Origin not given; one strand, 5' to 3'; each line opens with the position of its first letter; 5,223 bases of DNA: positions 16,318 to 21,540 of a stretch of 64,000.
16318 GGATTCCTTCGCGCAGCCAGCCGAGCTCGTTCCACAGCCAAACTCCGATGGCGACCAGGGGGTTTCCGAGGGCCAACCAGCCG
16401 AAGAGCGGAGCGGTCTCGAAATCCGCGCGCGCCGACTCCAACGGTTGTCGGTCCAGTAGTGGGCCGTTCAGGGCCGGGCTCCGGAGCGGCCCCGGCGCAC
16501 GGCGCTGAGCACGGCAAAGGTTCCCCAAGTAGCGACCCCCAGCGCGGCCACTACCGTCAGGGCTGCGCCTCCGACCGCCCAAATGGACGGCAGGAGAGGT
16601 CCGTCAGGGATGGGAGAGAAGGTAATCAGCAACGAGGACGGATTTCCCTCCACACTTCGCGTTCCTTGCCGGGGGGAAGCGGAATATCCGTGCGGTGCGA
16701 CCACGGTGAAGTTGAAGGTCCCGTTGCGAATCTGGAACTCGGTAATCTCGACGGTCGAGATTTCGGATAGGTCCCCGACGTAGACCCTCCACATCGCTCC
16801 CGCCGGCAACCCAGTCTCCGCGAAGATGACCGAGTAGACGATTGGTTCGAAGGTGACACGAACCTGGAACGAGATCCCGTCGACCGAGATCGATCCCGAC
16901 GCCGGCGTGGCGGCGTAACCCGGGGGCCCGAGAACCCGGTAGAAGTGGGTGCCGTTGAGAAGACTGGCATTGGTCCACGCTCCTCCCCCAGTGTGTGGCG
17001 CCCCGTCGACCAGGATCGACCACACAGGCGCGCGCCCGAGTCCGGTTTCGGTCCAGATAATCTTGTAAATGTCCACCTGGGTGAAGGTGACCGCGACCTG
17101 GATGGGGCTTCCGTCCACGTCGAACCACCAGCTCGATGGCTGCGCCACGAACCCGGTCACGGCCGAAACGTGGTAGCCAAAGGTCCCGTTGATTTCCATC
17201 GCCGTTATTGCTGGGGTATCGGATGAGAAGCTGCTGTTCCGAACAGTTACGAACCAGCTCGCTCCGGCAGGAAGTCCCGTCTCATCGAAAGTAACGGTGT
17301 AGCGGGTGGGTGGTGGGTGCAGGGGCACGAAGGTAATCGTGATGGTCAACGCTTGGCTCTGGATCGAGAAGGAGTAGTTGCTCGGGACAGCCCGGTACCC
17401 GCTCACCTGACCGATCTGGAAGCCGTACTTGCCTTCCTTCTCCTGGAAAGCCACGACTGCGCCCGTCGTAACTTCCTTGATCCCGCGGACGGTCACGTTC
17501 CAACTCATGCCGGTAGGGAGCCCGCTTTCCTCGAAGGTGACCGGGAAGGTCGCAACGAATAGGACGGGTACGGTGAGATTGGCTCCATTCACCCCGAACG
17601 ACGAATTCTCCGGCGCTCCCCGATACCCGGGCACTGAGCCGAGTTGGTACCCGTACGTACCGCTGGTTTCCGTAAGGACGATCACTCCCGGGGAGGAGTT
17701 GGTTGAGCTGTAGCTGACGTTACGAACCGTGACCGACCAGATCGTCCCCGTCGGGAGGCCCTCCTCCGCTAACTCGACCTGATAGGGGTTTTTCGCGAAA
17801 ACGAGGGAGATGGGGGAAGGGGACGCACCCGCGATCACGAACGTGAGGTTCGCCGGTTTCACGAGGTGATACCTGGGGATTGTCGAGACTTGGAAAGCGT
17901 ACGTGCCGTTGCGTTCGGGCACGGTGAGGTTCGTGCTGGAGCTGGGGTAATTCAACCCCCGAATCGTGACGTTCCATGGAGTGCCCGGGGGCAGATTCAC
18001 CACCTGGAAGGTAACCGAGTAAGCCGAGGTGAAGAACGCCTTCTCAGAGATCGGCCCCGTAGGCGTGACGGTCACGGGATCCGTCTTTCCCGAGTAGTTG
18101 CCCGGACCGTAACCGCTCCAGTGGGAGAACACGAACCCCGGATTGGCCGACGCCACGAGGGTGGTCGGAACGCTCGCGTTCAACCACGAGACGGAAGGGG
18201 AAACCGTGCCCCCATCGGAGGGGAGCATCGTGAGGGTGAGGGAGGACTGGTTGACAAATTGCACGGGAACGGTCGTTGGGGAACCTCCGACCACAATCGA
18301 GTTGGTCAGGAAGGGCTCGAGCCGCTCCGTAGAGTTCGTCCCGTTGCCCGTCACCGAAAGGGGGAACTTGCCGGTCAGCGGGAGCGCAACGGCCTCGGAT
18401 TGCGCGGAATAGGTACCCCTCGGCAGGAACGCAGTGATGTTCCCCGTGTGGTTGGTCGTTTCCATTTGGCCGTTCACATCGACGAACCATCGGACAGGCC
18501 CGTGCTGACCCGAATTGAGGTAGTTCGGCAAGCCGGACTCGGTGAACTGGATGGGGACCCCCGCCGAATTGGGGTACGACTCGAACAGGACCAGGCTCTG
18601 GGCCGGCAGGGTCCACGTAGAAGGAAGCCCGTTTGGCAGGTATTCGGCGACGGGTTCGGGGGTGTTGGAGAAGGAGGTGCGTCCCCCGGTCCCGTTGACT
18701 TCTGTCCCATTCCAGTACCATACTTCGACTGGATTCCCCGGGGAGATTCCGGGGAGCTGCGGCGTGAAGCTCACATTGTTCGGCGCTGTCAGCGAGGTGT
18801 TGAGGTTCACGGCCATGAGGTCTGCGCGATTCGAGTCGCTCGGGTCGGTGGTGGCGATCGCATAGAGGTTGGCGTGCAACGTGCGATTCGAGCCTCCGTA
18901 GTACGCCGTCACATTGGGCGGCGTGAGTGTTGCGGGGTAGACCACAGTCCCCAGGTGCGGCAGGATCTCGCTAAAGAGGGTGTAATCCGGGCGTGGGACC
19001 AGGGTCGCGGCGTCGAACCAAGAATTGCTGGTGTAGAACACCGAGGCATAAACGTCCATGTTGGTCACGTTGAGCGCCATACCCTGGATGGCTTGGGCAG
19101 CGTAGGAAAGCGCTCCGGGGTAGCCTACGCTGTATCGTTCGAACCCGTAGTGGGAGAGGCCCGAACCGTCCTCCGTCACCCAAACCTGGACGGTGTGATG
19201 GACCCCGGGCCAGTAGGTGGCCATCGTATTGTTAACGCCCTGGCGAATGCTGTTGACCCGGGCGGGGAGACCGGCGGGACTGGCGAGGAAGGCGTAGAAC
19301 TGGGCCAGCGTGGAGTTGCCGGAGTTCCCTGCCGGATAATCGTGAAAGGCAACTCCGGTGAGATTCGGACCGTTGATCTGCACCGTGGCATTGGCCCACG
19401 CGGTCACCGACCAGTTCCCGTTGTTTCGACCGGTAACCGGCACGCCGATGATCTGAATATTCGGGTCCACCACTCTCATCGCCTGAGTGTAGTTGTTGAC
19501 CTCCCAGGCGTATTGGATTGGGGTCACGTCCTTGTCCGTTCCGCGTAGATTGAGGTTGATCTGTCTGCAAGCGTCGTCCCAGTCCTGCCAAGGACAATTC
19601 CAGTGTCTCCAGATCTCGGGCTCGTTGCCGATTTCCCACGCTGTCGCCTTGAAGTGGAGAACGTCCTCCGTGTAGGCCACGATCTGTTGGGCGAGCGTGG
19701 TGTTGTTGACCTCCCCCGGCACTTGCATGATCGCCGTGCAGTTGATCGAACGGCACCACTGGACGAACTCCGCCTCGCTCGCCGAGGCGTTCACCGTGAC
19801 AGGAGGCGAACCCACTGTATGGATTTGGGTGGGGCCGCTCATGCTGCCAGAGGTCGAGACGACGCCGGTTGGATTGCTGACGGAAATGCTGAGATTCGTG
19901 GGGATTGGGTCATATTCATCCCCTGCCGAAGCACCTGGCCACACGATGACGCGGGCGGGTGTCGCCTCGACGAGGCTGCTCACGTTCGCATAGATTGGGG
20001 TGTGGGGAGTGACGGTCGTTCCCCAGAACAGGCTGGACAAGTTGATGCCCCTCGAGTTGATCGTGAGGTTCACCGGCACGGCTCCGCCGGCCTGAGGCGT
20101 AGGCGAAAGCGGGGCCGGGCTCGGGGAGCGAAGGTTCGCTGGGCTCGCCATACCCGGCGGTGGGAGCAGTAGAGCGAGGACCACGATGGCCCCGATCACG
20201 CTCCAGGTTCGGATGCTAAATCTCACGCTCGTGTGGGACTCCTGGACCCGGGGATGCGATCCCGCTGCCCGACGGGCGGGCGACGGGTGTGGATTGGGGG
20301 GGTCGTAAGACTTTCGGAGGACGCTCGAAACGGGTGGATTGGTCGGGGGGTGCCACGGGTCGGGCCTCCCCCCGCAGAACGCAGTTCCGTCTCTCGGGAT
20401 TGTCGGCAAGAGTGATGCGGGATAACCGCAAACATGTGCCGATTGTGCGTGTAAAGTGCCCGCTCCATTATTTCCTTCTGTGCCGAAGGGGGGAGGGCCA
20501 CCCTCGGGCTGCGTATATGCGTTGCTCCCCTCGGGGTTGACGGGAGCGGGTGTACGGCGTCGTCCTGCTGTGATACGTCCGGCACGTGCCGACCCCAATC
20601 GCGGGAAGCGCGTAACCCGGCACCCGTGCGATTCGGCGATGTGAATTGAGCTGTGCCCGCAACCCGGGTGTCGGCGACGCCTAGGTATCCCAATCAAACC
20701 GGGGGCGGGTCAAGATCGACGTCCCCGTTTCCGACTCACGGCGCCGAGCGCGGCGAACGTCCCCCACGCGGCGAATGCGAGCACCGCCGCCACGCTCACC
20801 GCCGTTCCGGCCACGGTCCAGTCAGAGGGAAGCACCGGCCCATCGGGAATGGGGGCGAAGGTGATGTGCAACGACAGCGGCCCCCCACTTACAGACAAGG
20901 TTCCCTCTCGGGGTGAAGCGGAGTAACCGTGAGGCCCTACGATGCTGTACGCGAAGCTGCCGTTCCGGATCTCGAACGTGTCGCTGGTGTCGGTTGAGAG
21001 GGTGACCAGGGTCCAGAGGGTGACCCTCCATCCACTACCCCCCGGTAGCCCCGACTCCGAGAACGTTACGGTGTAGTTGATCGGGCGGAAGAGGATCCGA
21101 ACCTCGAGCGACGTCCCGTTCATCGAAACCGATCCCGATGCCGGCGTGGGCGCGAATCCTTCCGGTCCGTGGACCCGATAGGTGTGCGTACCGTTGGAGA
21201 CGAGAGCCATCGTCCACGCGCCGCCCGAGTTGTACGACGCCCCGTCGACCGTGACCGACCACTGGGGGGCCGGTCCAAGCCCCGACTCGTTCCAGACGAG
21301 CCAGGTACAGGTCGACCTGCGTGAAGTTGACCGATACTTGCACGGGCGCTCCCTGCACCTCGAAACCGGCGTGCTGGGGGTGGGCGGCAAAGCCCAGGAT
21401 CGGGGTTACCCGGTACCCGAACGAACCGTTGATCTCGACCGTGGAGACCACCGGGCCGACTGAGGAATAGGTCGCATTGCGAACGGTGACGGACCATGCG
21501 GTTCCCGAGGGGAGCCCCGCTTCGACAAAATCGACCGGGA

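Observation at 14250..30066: Duplicated GT2 synthase plus stalked GH79-like hydrolase cassette: candidate archaeal synthase-dependent exopolysaccharide system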

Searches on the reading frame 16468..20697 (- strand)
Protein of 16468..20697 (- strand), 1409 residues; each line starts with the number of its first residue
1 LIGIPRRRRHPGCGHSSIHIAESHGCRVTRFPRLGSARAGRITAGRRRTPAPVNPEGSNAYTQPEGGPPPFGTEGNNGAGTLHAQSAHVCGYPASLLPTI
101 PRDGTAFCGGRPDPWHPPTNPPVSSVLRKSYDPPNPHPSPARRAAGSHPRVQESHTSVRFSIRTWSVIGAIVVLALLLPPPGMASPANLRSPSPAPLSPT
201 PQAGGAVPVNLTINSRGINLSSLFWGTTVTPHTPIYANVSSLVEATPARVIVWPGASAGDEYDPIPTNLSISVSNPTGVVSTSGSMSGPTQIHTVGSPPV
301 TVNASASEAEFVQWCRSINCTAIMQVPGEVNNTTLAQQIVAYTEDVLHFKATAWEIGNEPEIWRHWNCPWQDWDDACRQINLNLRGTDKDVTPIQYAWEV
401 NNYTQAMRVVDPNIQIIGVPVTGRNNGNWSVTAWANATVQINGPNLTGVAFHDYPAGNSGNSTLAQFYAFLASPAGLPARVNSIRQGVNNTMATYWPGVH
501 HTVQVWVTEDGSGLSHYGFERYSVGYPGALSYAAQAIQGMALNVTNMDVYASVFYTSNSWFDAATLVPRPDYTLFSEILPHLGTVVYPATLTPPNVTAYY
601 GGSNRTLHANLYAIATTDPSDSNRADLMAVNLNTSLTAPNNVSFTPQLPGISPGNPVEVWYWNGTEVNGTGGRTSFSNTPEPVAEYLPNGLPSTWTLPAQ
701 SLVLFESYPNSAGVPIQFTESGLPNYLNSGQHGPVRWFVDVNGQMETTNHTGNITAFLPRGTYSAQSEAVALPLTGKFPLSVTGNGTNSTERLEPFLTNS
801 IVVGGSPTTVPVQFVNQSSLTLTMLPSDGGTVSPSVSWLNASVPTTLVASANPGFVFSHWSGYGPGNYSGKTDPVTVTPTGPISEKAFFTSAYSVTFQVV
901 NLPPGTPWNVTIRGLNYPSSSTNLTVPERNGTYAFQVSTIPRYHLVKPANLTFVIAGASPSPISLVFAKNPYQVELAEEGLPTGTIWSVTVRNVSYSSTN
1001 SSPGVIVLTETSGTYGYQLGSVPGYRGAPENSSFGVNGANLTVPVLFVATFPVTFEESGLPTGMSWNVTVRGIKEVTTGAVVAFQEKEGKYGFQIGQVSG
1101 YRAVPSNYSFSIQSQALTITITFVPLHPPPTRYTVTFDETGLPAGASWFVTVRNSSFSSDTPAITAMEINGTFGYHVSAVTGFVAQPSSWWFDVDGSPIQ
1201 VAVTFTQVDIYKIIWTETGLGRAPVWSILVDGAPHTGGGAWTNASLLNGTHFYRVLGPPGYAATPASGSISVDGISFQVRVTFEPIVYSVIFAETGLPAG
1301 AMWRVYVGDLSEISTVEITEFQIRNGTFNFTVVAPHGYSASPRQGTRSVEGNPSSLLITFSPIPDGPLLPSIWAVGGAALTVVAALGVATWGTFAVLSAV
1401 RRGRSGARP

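Call 4: search_protein_families(library=pfam, proteins=[window:16468-20697:-], max_evalue=0.01)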
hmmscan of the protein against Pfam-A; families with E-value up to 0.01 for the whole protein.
window:16468-20697:- (1409 aa): 1 family
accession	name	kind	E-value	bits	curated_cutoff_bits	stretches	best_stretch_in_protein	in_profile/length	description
PF18998.6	Flg_new_2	-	0.0022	18.4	23.6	1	821-890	2-70/73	Divergent InlB B-repeat domain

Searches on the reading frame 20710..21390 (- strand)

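Call 4: search_protein_families(library=pfam, proteins=[window:20710-21390:-], max_evalue=0.01)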
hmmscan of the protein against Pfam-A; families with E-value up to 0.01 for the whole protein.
window:20710-21390:- (226 aa): 1 family
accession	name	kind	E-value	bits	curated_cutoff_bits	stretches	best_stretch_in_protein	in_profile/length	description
PF22898.2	NOMO1-like_1st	-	0.0048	17.4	27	0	57-93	37-73/85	BOS complex subunit NOMO1-like, first beta sandwich domain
